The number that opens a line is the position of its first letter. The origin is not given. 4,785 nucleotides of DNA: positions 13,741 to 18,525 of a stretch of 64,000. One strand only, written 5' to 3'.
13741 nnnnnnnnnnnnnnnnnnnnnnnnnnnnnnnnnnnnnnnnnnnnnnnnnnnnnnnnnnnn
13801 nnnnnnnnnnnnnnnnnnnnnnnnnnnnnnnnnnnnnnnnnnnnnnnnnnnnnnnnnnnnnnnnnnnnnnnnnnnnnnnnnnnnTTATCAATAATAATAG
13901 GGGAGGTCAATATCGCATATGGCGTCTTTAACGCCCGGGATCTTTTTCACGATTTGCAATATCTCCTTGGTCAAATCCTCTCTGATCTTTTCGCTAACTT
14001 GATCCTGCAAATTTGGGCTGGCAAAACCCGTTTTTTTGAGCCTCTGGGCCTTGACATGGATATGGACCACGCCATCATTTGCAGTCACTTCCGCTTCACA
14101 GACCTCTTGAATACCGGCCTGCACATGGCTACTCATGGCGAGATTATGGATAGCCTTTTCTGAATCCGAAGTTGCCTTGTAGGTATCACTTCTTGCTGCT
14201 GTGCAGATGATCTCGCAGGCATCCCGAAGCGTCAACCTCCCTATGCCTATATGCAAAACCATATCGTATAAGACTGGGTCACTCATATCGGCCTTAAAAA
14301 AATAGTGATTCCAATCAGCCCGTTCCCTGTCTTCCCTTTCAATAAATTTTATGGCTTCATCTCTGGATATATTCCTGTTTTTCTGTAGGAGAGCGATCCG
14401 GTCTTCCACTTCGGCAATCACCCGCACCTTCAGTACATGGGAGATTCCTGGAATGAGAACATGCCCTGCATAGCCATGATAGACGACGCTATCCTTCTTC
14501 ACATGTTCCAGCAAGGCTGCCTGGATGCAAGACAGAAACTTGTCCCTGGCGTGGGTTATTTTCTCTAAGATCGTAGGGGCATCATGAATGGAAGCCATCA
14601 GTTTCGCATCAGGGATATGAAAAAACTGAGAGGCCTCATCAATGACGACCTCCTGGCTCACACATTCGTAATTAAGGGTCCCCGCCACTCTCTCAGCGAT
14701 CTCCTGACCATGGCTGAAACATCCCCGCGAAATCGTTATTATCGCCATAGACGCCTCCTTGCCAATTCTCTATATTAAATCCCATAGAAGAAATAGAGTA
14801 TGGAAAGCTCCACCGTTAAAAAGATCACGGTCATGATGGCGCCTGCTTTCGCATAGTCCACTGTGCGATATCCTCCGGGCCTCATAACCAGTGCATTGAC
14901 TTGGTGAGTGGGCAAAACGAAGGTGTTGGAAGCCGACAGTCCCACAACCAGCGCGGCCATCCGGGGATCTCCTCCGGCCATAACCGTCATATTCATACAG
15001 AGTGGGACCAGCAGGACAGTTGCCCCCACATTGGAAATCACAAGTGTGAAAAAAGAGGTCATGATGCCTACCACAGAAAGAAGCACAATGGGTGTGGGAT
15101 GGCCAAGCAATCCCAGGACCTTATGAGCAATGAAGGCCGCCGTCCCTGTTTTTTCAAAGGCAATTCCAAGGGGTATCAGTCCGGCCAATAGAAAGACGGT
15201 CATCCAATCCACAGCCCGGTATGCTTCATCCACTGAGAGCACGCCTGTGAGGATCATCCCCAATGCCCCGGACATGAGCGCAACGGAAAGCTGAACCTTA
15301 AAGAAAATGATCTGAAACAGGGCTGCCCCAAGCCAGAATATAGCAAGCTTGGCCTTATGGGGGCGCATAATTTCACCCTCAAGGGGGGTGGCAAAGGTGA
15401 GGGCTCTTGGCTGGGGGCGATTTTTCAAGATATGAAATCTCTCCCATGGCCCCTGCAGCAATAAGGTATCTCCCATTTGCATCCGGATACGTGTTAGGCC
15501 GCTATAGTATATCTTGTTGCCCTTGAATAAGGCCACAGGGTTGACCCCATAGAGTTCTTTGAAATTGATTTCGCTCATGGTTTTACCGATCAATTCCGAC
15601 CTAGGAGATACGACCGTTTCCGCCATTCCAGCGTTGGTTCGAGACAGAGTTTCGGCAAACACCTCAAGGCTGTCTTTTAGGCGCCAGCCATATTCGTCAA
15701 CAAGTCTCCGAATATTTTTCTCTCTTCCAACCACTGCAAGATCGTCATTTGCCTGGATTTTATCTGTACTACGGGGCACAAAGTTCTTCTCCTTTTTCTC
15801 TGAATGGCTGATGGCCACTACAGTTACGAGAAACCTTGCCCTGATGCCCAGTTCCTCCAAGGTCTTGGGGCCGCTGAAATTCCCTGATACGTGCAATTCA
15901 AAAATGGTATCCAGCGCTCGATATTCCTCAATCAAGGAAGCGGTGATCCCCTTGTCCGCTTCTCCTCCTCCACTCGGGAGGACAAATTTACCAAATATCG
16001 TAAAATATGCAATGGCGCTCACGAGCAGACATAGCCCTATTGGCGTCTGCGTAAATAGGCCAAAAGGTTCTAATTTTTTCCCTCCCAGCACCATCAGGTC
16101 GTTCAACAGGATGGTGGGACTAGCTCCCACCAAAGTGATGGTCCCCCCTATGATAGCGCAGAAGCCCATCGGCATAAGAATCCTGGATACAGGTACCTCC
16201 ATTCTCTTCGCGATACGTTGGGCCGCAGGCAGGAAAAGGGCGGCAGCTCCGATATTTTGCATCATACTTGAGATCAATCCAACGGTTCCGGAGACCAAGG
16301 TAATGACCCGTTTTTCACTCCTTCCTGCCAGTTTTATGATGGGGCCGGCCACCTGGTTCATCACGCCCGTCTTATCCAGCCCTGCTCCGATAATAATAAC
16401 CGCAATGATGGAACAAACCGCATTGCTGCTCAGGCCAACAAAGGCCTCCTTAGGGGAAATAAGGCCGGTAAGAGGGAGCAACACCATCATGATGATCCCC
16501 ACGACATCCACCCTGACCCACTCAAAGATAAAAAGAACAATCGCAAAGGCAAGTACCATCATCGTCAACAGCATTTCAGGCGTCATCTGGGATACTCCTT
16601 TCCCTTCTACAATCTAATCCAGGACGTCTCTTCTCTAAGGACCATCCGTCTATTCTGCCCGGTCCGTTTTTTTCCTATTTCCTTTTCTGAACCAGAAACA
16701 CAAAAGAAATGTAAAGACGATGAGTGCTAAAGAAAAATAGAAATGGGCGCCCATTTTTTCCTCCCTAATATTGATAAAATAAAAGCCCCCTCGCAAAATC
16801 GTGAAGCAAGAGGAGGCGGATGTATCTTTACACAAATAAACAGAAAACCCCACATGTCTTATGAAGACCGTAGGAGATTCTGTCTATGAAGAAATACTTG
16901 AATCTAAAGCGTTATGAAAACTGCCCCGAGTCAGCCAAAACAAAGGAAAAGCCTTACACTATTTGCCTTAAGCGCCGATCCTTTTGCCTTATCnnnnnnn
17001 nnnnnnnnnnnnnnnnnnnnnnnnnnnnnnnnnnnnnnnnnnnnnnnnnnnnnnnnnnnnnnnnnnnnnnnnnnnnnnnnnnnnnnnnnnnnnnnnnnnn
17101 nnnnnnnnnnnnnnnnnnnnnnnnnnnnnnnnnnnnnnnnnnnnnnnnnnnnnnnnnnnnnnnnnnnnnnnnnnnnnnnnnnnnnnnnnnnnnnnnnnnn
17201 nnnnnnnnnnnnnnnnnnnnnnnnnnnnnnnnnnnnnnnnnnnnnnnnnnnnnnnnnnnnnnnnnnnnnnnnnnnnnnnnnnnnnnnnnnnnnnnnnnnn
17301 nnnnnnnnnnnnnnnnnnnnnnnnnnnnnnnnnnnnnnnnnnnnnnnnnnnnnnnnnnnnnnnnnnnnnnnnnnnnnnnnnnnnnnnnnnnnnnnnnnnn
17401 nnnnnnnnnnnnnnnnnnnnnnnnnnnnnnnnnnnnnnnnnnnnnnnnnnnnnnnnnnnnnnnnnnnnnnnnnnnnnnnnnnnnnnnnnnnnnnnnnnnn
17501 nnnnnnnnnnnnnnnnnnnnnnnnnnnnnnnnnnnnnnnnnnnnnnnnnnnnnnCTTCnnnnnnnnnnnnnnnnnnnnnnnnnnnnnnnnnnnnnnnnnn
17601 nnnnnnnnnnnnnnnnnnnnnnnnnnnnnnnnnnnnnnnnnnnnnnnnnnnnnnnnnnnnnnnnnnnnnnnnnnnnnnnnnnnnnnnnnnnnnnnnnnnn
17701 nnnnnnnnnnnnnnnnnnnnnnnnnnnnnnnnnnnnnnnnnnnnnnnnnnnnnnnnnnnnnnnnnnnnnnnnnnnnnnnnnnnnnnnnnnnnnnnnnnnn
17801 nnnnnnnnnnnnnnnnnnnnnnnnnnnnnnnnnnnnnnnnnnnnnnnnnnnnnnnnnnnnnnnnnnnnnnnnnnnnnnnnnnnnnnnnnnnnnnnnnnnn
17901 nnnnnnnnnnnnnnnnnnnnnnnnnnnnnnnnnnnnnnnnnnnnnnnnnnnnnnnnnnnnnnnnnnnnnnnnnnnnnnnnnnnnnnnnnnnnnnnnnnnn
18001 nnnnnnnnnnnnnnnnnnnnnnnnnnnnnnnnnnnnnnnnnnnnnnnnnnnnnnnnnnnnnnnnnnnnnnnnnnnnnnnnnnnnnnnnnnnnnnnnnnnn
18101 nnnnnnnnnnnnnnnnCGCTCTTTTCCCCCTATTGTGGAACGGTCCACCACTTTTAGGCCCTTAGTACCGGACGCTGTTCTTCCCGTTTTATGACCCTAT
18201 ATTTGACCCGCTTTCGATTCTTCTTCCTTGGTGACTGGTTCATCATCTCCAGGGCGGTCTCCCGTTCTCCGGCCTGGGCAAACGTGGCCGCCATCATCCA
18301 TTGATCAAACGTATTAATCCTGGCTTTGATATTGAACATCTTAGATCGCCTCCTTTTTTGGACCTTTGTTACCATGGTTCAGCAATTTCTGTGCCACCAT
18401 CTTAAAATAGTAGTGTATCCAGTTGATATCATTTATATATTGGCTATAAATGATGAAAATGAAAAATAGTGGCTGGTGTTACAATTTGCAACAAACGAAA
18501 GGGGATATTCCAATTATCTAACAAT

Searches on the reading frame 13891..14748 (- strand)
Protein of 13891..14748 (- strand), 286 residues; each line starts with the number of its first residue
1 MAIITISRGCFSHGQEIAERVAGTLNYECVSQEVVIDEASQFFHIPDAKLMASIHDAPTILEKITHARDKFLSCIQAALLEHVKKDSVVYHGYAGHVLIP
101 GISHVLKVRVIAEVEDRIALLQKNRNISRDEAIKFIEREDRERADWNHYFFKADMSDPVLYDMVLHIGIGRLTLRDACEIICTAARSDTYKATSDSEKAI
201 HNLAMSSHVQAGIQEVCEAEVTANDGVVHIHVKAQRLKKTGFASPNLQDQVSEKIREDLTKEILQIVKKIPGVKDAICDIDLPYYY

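Call 19: search_protein_families(library=pfam, proteins=[window:13891-14748:-], max_evalue=0.001)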
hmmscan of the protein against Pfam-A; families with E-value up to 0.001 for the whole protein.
window:13891-14748:- (286 aa): 1 family
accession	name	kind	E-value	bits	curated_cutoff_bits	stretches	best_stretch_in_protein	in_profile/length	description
PF13189.12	Cytidylate_kin2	-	3e-34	119.2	28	1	3-166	1-173/176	Cytidylate kinase-like family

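Call 67: search_protein_families(library=ncbifam, proteins=[window:13891-14748:-], max_evalue=0.1)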
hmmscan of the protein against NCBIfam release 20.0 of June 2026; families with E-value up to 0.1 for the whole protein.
window:13891-14748:- (286 aa): 1 family
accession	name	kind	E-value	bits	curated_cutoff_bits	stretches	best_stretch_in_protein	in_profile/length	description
TIGR02173.1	cyt_kin_arch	equivalog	0.0018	18.3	102.1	1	75-166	61-152/169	(d)CMP kinase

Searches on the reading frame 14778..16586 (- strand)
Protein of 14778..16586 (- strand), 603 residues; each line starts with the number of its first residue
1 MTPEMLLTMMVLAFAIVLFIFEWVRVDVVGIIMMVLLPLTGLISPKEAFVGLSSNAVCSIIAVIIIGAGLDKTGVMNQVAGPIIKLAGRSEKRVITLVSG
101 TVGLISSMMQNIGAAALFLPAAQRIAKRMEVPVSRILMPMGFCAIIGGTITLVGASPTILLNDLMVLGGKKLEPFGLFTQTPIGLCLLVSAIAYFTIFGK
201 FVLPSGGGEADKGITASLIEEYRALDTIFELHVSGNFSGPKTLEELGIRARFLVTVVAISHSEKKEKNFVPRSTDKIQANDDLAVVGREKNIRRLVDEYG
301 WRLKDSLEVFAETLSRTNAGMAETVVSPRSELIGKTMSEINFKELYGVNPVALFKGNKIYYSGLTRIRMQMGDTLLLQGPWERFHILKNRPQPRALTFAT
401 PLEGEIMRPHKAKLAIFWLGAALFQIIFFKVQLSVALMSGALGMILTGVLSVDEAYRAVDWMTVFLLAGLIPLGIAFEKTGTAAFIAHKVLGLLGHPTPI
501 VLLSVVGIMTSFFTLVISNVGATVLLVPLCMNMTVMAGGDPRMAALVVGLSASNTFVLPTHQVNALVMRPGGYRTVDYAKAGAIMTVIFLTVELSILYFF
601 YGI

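Call 19: search_protein_families(library=pfam, proteins=[window:14778-16586:-], max_evalue=0.001)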
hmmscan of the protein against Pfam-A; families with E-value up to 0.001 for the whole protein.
window:14778-16586:- (603 aa): 2 families
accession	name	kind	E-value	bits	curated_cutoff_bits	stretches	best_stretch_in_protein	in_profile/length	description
PF03600.22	CitMHS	-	2e-74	251.1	31.9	1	16-549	1-336/336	Citrate transporter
PF02080.26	TrkA_C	-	1.1e-17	64.2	27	2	322-383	2-62/71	TrkA-C domain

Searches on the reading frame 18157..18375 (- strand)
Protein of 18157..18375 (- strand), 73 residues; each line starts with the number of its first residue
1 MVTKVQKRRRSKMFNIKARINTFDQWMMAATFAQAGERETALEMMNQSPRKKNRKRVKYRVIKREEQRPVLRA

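Call 19: search_protein_families(library=pfam, proteins=[window:18157-18375:-], max_evalue=0.001)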
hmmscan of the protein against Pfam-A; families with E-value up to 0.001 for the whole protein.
window:18157-18375:- (73 aa): 0 families

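Call 67: search_protein_families(library=ncbifam, proteins=[window:18157-18339:-], max_evalue=0.1)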
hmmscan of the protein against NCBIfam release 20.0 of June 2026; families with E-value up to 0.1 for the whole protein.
seq(61 aa): 0 families

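Call 70: find_homologous_proteins(query=A4, max_evalue=10)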
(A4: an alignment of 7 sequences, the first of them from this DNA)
Query A4 (7 sequences) (61 aa, profile of the alignment): 2021 proteins with E <= 10 among 2131 candidates; the best 120 are listed.
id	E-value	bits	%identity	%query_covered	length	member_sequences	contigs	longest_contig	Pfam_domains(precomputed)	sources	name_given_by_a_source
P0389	7.5e-29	117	51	90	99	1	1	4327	-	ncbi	-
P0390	6.7e-26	108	44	79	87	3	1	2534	-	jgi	jgi:thioredoxin-like negative regulator of GroEL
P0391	1.1e-25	107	43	72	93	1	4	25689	-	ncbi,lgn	-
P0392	2.2e-25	106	46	79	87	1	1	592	-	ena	-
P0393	2.5e-25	106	48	75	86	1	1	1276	-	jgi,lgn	-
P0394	4.5e-25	105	50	62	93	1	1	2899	-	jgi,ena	-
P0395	6.6e-25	105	58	70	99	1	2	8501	-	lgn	-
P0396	7.8e-25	104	42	62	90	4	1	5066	-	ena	-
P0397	1.7e-24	103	46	67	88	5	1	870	PF07721.21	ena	-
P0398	2.6e-24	103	45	62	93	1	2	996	-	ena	-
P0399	2.8e-24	103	40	69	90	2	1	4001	-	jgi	jgi:predicted negative regulator of RcsB-dependent stress response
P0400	3.5e-24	102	39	67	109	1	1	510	-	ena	-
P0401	5.5e-24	102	50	69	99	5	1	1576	-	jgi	jgi:hypothetical protein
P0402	6.0e-24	101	44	67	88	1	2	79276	PF07721.21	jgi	jgi:hemerythrin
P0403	8.2e-24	101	51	70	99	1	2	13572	-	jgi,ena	-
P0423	1.8e-21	93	49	64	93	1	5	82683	-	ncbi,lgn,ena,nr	ncbi:MAG TPA: hypothetical protein ENG83_15120 [Nitrospirae bacterium]|nr:hypothetical protein BMS3A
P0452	4.3e-18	83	43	87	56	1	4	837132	-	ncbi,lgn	-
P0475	4.0e-17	80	45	93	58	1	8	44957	-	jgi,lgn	jgi:hypothetical protein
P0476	4.1e-17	80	50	43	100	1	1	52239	-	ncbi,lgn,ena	-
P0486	5.9e-17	79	37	49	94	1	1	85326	PF07721.21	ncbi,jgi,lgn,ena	-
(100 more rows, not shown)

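Call 71: find_encoding_contigs(protein=P0402, flank=8000, max_places=1)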
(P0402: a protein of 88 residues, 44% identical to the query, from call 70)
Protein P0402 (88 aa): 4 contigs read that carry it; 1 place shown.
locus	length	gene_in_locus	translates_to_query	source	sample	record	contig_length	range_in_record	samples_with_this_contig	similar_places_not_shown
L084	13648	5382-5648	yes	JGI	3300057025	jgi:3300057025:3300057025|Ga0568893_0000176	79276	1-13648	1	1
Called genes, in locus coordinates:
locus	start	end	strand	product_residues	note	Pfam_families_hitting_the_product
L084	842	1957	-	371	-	PF01548:DEDD_Tnp_IS110, PF02371:Transposase_20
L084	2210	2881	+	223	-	PF03741:TerC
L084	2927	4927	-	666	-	PF00072:Response_reg, PF00004:AAA, PF07728:AAA_5 (weak), PF22667:Lon_lid, PF05362:Lon_C, PF13541:ChlI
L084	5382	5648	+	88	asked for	PF07721:TPR_4 (faint)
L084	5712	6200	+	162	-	-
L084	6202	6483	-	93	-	-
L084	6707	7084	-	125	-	PF00072:Response_reg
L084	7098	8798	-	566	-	PF00672:HAMP, PF00512:HisKA, PF02518:HATPase_c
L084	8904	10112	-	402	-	PF05157:MshEN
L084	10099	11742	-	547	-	PF05157:MshEN, PF02656:DUF202 (faint)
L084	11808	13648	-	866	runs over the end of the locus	PF01326:PPDK_N, PF00391:PEP-utilizers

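Call 72: find_encoding_contigs(protein=P0423, flank=8000, max_places=1)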
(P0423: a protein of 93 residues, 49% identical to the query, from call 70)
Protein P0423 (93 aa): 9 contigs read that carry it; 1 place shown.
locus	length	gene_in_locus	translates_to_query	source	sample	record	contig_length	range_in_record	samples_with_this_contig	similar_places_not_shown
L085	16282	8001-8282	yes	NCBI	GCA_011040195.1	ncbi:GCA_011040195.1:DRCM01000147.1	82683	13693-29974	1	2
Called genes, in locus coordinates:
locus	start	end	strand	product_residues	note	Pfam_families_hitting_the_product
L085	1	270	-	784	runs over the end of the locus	PF04879:Molybdop_Fe4S4, PF00384:Molybdopterin, PF01568:Molydop_binding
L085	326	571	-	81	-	PF03927:NapD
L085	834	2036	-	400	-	PF03562:MltA, PF06725:3D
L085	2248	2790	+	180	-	-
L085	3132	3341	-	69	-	-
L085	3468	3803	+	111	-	-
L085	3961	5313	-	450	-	PF00072:Response_reg, PF00158:Sigma54_activat, PF14532:Sigma54_activ_2, PF00004:AAA (weak), PF07728:AAA_5, PF25601:AAA_lid_14, PF02954:HTH_8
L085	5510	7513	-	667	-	PF00072:Response_reg, PF00004:AAA, PF07728:AAA_5 (weak), PF22667:Lon_lid, PF05362:Lon_C, PF13541:ChlI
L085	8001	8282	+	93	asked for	-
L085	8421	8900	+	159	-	-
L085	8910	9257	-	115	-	-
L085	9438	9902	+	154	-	-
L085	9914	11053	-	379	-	PF13384:HTH_23 (weak), PF13565:HTH_32 (weak), PF13358:DDE_3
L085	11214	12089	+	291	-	PF01634:HisG, PF08029:HisG_C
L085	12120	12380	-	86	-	-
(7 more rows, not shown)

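Call 73: find_encoding_contigs(protein=P0452, flank=8000, max_places=1)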
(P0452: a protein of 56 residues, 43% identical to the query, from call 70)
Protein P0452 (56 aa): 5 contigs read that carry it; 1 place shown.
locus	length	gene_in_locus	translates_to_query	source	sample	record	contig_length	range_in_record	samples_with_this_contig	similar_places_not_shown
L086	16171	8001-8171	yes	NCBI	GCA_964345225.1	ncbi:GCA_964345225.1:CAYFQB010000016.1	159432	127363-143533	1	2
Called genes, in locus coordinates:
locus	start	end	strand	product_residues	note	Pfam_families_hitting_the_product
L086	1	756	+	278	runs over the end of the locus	PF00582:Usp, PF23256:CHX17_2nd (weak)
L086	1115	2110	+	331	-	PF01925:TauE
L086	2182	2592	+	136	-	-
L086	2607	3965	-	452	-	PF00072:Response_reg, PF00158:Sigma54_activat, PF00493:MCM (weak), PF14532:Sigma54_activ_2, PF00004:AAA (weak), PF07728:AAA_5, PF25601:AAA_lid_14, PF02954:HTH_8, +2 more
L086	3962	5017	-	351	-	PF00512:HisKA, PF02518:HATPase_c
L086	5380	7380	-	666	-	PF00072:Response_reg, PF00004:AAA, PF07724:AAA_2 (faint), PF22667:Lon_lid, PF05362:Lon_C, PF13541:ChlI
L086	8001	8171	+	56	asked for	-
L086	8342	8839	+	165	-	-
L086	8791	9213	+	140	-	-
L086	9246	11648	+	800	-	PF02743:dCache_1, PF00989:PAS, PF08448:PAS_4, PF13188:PAS_8 (faint), PF13426:PAS_9, PF00512:HisKA, PF02518:HATPase_c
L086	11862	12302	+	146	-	PF00072:Response_reg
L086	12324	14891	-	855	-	PF01326:PPDK_N, PF00391:PEP-utilizers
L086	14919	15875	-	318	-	PF00582:Usp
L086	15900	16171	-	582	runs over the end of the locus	PF00939:Na_sulph_symp (weak), PF02040:ArsB, PF03600:CitMHS, PF00939:Na_sulph_symp (weak)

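Call 74: find_encoding_contigs(protein=P0486, flank=8000, max_places=1)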
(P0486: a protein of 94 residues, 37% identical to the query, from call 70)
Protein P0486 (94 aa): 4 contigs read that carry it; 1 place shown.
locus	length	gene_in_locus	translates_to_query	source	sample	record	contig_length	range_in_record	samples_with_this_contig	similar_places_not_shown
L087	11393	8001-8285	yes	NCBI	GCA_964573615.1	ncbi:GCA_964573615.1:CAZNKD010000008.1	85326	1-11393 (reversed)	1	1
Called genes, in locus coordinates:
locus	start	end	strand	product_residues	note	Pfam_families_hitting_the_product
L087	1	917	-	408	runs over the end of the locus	PF00909:Ammonium_transp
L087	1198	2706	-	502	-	PF14522:Cytochrome_C7 (faint)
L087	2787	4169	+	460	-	PF08245:Mur_ligase_M, PF27239:FOL3_C (weak)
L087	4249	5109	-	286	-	PF00582:Usp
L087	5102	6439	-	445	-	PF01925:TauE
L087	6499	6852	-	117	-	-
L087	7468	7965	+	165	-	-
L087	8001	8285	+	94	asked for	PF07721:TPR_4 (faint)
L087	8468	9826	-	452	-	PF00072:Response_reg, PF00158:Sigma54_activat, PF01078:Mg_chelatase (faint), PF14532:Sigma54_activ_2, PF07728:AAA_5, PF25601:AAA_lid_14, PF02954:HTH_8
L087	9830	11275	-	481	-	PF00512:HisKA, PF02518:HATPase_c, PF14501:HATPase_c_5 (weak)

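Call 75: find_encoding_contigs(protein=P0475, flank=8000, max_places=1)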
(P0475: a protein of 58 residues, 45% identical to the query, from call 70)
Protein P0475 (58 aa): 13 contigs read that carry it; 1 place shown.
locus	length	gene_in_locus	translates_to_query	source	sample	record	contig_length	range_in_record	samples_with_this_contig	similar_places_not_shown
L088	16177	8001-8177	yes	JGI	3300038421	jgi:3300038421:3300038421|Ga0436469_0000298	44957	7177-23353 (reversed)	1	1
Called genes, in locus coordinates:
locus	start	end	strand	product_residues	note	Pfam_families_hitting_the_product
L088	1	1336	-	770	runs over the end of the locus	PF13439:Glyco_transf_4, PF13579:Glyco_trans_4_4, PF20706:GT4-conflict, PF00534:Glycos_transf_1, PF13692:Glyco_trans_1_4, PF13524:Glyco_trans_1_2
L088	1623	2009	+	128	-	-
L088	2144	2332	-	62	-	PF02416:TatA_B_E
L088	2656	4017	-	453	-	PF00072:Response_reg, PF00004:AAA (faint), PF00158:Sigma54_activat, PF01078:Mg_chelatase (faint), PF14532:Sigma54_activ_2, PF07728:AAA_5, PF25601:AAA_lid_14, PF02954:HTH_8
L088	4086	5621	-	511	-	PF00672:HAMP, PF00512:HisKA, PF02518:HATPase_c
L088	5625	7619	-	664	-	PF00072:Response_reg, PF00004:AAA, PF07724:AAA_2 (weak), PF07728:AAA_5 (weak), PF22667:Lon_lid, PF05362:Lon_C, PF13541:ChlI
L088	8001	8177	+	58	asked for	-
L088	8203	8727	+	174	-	-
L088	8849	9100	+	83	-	-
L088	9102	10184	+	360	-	PF01925:TauE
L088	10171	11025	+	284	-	PF00582:Usp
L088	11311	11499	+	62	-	PF02416:TatA_B_E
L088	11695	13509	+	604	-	PF02705:K_trans, PF22776:K_trans_C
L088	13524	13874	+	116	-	-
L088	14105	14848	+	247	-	PF12811:BaxI_1, PF01027:Bax1-I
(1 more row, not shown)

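Call 76: find_encoding_contigs(protein=P0476, flank=8000, max_places=1)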
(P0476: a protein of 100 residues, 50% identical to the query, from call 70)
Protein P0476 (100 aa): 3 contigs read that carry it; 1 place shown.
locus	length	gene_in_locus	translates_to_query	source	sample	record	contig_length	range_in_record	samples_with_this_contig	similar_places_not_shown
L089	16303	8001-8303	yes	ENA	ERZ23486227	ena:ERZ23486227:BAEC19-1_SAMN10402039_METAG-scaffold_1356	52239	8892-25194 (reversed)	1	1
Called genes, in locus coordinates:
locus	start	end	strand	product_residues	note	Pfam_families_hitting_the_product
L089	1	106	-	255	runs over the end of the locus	PF01975:SurE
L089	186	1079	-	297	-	PF00582:Usp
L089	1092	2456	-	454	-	PF16980:CitMHS_2, PF03600:CitMHS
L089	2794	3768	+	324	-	PF01925:TauE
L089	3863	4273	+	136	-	PF27327:AF_1016 (weak)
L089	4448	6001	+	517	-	PF00672:HAMP (weak), PF00512:HisKA, PF02518:HATPase_c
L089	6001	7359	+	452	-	PF00072:Response_reg, PF00158:Sigma54_activat, PF14532:Sigma54_activ_2, PF00004:AAA (weak), PF07724:AAA_2 (weak), PF07728:AAA_5, PF25601:AAA_lid_14, PF02954:HTH_8, +1 more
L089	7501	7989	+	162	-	-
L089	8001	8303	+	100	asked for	-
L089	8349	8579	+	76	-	-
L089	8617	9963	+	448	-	PF01925:TauE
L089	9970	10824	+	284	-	PF00582:Usp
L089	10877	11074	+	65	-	-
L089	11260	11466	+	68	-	-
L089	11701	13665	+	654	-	PF03600:CitMHS, PF02080:TrkA_C (weak), PF00939:Na_sulph_symp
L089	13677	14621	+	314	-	PF01925:TauE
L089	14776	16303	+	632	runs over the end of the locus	PF00005:ABC_tran, PF00006:ATP-synt_ab (faint), PF13175:AAA_15 (faint), PF13191:AAA_16 (faint), PF12848:ABC_tran_Xtn, PF00005:ABC_tran, PF02463:SMC_N (weak), PF16326:ABC_tran_CTD, +5 more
